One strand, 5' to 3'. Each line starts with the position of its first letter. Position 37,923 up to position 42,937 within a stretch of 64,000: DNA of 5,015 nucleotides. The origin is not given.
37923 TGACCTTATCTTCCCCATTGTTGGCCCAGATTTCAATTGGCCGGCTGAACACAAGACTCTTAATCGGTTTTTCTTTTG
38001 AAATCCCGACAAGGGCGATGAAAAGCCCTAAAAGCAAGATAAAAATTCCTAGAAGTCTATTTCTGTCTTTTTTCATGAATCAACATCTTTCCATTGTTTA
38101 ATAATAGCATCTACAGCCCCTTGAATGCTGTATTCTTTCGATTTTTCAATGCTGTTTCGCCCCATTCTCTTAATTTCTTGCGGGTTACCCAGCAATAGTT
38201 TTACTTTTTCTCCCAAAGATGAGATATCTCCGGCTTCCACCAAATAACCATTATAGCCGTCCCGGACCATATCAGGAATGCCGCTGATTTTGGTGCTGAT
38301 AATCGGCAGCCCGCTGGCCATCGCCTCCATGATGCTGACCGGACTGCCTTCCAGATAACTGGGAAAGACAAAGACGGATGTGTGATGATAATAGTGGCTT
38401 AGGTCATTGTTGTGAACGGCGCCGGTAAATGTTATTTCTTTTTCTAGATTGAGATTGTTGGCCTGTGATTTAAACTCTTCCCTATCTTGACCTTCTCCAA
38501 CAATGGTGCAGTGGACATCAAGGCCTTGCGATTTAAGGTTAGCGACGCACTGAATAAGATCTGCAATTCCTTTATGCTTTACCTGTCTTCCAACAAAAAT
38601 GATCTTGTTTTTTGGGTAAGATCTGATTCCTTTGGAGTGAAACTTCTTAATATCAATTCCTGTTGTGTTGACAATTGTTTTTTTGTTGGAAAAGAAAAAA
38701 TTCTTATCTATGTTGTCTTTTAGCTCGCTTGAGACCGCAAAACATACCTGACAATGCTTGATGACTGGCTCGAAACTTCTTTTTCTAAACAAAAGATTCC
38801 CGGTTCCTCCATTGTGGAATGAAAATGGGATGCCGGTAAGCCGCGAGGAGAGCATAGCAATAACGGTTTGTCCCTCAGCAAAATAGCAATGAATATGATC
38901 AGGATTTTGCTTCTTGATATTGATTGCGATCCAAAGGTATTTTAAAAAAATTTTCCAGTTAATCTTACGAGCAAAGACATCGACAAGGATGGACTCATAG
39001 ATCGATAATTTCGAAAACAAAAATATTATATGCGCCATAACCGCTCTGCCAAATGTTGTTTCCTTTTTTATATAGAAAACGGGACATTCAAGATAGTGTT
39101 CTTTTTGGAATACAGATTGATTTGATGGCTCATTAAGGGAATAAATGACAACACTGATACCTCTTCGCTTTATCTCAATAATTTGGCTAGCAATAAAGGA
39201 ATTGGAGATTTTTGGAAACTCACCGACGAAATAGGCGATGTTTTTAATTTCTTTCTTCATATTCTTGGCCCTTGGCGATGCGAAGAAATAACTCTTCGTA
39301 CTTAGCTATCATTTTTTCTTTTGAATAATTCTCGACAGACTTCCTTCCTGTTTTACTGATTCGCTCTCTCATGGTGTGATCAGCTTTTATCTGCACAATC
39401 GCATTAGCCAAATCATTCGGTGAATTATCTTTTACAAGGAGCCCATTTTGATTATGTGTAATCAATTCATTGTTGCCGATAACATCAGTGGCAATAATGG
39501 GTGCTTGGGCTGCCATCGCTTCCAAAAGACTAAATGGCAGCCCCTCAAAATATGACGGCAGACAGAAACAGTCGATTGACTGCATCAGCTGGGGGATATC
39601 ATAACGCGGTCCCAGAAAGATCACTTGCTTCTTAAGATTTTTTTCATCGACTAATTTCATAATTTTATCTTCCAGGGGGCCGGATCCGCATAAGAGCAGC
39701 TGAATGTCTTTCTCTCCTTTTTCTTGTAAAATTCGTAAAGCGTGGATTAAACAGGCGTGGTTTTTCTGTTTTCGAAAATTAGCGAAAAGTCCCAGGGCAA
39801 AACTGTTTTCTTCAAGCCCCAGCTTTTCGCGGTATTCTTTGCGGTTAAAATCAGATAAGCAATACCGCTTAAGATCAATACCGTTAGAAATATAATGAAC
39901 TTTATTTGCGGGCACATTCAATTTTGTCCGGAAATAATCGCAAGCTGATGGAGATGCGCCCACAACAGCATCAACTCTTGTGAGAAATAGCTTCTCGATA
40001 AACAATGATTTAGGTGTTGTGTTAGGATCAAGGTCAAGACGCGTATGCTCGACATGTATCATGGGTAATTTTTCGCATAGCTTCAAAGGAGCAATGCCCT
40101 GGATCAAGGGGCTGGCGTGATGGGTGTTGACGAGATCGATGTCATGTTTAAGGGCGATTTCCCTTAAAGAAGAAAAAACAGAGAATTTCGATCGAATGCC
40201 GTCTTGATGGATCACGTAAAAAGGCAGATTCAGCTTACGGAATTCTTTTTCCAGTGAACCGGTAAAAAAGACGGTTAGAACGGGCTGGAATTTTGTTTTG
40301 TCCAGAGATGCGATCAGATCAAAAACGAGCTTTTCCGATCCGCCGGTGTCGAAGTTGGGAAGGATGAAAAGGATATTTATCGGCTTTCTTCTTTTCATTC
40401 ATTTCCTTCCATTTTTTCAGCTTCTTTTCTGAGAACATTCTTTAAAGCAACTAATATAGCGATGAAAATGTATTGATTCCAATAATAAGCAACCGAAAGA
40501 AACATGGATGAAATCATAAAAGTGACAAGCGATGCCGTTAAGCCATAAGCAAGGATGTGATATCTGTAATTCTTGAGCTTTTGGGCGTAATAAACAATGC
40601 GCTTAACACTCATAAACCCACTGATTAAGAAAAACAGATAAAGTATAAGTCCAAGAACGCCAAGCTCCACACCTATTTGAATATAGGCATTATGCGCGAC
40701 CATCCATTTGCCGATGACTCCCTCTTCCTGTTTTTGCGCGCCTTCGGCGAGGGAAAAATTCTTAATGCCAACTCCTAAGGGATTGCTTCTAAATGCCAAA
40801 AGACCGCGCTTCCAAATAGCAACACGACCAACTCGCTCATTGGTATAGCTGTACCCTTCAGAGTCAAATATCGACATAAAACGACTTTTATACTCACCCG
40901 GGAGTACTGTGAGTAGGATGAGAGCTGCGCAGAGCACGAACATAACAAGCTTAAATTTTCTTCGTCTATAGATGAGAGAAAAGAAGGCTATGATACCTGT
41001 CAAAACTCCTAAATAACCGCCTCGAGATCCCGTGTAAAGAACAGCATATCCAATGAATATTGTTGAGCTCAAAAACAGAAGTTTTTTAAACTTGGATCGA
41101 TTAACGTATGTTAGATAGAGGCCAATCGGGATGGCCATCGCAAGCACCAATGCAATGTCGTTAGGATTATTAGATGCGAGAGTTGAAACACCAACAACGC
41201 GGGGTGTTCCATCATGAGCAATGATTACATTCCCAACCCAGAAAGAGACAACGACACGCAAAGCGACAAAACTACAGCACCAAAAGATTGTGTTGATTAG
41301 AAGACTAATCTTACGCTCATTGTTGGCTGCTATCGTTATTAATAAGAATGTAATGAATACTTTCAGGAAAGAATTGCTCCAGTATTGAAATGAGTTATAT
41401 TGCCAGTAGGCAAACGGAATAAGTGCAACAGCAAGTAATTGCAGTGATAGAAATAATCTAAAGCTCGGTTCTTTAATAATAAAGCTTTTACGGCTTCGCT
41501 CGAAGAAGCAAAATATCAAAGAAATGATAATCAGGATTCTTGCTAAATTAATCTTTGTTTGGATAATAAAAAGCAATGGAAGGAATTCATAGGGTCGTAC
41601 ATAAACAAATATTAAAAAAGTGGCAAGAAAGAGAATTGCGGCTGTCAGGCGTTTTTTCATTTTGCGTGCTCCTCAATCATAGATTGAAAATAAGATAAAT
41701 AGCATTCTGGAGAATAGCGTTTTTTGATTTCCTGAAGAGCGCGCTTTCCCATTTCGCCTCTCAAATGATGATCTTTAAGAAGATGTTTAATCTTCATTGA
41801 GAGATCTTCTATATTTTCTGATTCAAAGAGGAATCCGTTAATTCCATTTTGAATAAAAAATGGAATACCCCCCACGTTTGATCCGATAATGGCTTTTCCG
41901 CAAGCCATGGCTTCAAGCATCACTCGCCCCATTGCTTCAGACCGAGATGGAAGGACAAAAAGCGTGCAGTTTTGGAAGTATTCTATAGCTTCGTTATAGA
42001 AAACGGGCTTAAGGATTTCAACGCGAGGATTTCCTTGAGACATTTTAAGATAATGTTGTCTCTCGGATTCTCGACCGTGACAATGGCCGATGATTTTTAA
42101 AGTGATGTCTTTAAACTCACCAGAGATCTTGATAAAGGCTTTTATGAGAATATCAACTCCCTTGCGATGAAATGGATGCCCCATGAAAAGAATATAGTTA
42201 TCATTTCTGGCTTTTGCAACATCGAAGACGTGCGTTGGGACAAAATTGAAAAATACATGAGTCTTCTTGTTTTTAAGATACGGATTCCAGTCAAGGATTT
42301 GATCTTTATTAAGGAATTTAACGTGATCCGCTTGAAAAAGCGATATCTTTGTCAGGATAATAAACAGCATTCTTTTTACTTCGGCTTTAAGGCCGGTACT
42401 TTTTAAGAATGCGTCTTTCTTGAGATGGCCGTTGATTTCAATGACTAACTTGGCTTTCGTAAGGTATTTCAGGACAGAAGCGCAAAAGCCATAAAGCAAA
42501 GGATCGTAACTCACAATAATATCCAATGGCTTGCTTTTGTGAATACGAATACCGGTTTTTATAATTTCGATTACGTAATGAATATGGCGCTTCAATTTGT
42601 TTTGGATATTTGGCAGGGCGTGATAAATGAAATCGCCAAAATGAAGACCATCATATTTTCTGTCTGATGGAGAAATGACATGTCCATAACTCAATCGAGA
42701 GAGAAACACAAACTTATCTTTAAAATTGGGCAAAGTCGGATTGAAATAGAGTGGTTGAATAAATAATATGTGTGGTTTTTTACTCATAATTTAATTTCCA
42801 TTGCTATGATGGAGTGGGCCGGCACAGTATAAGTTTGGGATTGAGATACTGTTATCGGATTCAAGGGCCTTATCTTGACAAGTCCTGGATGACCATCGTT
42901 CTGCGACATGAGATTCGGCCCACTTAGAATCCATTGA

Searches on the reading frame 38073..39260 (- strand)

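Call 47: search_protein_families(library=pfam, proteins=[window:38073-39260:-], max_evalue=0.00001)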
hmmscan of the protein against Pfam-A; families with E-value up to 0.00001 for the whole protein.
window:38073-39260:- (395 aa): 5 families
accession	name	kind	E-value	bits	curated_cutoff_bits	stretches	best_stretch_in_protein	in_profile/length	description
PF00534.26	Glycos_transf_1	-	7.1e-44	149.8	26.4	1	213-371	11-170/172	Glycosyl transferases group 1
PF13692.12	Glyco_trans_1_4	-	3.7e-38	131.4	27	1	218-358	2-141/142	Glycosyl transferases group 1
PF20706.3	GT4-conflict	-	2e-08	34.1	26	1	166-335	143-323/385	Family 4 Glycosyltransferase in conflict systems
PF13477.12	Glyco_trans_4_2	-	2.6e-06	28.1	23.4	0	103-146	55-102/139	Glycosyl transferase 4-like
PF13439.12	Glyco_transf_4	-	3e-06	27.8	28.5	0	87-205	40-169/170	Glycosyltransferase Family 4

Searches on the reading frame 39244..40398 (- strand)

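Call 47: search_protein_families(library=pfam, proteins=[window:39244-40398:-], max_evalue=0.00001)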
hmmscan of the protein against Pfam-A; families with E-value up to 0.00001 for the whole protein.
window:39244-40398:- (384 aa): 4 families
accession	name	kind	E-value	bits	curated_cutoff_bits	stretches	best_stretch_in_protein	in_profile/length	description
PF00534.26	Glycos_transf_1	-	1.3e-41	142.4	26.4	1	186-353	2-171/172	Glycosyl transferases group 1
PF13692.12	Glyco_trans_1_4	-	5.3e-34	118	27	1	202-338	4-140/142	Glycosyl transferases group 1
PF13439.12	Glyco_transf_4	-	2.2e-20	73.8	28.5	1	19-178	2-170/170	Glycosyltransferase Family 4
PF13579.12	Glyco_trans_4_4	-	2e-08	35.2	29.7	1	54-173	36-158/158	Glycosyl transferase 4-like domain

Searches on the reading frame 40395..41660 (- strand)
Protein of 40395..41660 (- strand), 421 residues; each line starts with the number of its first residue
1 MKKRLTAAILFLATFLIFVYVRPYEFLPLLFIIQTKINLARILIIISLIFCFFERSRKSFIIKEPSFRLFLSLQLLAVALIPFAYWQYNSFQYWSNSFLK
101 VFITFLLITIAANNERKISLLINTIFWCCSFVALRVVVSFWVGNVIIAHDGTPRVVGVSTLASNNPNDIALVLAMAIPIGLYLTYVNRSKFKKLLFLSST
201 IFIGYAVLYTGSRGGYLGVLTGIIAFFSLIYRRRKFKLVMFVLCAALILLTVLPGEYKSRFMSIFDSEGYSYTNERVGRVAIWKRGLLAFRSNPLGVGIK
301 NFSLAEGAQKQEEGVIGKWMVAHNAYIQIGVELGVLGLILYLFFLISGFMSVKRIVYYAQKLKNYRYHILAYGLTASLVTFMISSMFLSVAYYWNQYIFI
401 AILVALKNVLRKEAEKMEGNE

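Call 47: search_protein_families(library=pfam, proteins=[window:40395-41660:-], max_evalue=0.00001)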
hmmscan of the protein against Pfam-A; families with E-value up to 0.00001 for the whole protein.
window:40395-41660:- (421 aa): 1 family
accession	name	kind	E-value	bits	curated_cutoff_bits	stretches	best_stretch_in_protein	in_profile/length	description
PF04932.20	Wzy_C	-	6.1e-25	88.2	31.7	1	200-342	3-149/149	O-Antigen ligase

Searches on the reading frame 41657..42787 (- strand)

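Call 47: search_protein_families(library=pfam, proteins=[window:41657-42787:-], max_evalue=0.00001)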
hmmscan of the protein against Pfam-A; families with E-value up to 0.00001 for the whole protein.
window:41657-42787:- (376 aa): 3 families
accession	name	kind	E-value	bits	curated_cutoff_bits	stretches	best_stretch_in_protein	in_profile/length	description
PF00534.26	Glycos_transf_1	-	1.2e-35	123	26.4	1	188-350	7-169/172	Glycosyl transferases group 1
PF13692.12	Glyco_trans_1_4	-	5.5e-30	104.9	27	1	197-339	2-142/142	Glycosyl transferases group 1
PF13524.12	Glyco_trans_1_2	-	8.7e-09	35.9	25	1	230-360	17-135/144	Glycosyl transferase-like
